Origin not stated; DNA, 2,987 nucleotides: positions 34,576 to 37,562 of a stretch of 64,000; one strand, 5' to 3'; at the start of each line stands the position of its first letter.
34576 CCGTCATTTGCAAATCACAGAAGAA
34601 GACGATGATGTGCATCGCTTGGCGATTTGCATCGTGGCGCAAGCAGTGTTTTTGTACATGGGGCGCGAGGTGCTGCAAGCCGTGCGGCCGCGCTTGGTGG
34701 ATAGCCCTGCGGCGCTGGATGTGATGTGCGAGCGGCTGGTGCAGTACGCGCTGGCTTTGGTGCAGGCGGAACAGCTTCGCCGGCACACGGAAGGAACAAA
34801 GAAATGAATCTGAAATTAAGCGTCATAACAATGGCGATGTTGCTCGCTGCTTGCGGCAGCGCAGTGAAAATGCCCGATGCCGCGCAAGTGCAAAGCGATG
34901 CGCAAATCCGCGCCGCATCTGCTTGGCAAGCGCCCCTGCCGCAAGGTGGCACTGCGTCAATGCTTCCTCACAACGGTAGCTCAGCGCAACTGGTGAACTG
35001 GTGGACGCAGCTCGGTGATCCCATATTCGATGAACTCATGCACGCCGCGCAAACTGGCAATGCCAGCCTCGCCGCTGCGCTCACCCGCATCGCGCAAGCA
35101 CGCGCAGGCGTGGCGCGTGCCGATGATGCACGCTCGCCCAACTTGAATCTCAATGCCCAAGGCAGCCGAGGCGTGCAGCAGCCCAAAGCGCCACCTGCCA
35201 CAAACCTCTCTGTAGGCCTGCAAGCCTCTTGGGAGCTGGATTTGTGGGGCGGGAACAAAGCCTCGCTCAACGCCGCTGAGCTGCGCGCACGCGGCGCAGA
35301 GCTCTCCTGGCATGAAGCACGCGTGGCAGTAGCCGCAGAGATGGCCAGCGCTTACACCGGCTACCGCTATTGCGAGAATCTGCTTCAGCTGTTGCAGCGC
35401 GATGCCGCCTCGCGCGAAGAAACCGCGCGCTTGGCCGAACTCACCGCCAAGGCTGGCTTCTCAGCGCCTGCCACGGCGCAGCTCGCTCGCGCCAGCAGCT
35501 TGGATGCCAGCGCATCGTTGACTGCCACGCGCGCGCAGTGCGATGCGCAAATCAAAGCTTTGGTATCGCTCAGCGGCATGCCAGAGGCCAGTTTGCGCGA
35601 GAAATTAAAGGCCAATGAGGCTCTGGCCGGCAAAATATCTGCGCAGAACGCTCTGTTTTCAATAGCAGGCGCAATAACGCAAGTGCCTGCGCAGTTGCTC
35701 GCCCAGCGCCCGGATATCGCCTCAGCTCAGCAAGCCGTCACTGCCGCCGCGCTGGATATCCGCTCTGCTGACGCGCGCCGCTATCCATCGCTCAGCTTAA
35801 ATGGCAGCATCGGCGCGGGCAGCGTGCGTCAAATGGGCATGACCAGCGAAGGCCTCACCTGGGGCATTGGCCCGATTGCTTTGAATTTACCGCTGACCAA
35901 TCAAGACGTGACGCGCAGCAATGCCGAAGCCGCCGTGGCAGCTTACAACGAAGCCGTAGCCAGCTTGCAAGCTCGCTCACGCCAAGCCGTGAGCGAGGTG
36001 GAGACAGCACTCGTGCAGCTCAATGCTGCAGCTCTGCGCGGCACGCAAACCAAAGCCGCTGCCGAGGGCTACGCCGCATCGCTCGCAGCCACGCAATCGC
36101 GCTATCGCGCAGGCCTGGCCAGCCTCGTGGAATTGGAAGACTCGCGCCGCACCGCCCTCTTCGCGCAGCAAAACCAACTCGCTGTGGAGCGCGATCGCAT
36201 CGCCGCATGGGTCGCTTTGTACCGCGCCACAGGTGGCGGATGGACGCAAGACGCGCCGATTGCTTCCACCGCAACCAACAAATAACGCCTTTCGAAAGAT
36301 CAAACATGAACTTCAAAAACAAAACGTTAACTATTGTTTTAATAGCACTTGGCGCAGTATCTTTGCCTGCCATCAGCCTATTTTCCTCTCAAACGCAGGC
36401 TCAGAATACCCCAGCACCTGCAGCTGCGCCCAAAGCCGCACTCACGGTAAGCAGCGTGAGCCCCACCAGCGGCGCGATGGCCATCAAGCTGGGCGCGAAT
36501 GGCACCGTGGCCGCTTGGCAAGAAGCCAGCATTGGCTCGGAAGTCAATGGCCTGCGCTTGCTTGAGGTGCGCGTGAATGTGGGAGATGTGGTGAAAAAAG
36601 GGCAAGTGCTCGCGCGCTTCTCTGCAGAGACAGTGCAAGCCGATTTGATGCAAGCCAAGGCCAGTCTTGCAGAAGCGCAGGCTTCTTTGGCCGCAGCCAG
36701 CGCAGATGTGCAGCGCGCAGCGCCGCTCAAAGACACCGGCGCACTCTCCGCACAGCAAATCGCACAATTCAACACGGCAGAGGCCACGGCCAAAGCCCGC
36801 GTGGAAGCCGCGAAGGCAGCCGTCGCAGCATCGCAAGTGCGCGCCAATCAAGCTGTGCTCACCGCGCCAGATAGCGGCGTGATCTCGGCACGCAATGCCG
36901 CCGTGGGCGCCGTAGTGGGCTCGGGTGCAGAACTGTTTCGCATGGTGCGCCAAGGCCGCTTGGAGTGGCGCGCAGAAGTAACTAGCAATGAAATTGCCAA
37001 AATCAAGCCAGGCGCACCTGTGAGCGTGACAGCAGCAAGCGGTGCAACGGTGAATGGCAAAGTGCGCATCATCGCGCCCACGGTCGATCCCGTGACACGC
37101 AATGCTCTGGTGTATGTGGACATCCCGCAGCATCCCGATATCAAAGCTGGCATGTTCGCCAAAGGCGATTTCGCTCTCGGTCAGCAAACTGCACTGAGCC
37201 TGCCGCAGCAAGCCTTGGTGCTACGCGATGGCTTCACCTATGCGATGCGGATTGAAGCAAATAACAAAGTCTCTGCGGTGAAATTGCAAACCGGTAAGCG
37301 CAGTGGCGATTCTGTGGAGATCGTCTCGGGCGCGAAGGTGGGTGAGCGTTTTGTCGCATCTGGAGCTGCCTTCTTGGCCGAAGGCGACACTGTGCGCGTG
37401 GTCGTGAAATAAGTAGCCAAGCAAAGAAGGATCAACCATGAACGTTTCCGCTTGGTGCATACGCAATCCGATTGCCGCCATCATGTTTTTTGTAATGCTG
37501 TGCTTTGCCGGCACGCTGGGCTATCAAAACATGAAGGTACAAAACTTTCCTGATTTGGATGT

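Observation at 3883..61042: Family I: a ~41-nt double-hairpin repeat found in intergenic tails and also inside coding sequences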

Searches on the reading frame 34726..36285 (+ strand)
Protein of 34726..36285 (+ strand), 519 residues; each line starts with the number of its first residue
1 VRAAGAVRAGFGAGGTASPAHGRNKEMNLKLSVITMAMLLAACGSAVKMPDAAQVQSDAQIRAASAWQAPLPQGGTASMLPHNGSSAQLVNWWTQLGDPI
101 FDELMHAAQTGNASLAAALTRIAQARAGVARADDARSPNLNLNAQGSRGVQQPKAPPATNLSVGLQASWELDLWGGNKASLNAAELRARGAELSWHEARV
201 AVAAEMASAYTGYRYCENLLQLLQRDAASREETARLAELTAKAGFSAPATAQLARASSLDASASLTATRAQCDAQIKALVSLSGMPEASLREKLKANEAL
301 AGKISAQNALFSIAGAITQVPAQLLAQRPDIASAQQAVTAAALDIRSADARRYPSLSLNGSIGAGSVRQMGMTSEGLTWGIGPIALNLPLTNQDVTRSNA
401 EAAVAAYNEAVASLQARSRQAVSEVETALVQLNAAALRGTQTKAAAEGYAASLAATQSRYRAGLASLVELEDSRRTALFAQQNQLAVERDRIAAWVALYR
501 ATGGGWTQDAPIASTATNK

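Call 10: search_protein_families(library=pfam, proteins=[window:34726-36285:+])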
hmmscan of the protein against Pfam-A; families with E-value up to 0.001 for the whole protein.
window:34726-36285:+ (519 aa): 1 family
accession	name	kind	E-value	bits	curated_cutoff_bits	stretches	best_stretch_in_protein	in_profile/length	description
PF02321.23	OEP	-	2.6e-34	119.1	22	2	319-503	3-187/187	Outer membrane efflux protein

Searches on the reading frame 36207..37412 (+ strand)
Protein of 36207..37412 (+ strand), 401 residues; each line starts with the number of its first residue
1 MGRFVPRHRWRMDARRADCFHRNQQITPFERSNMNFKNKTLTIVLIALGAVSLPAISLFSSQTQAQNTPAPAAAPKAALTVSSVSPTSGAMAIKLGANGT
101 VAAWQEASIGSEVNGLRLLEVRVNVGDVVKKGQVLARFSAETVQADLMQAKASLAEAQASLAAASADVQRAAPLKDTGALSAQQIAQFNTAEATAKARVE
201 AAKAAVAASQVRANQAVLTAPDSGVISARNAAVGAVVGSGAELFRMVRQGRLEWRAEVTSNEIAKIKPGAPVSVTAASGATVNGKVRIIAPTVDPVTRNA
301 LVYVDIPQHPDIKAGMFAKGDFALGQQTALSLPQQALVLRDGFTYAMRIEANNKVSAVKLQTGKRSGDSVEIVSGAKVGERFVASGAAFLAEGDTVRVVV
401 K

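Call 10: search_protein_families(library=pfam, proteins=[window:36207-37412:+])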
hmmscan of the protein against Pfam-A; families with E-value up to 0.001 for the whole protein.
window:36207-37412:+ (401 aa): 4 families
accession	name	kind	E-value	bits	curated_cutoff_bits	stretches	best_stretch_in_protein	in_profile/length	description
PF16576.10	HlyD_D23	-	3e-19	69.6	30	1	99-318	10-214/214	Barrel-sandwich domain of CusB or HlyD membrane-fusion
PF13437.12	HlyD_3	-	9.6e-17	62.1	22.2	1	217-315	1-106/106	HlyD family secretion protein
PF13533.13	Biotin_lipoyl_2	-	2e-05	24.7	29.8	1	111-137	5-30/32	Biotin-lipoyl like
PF00364.28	Biotin_lipoyl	-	7.5e-05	22.9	22.1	0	108-140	7-38/73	Biotin-requiring enzyme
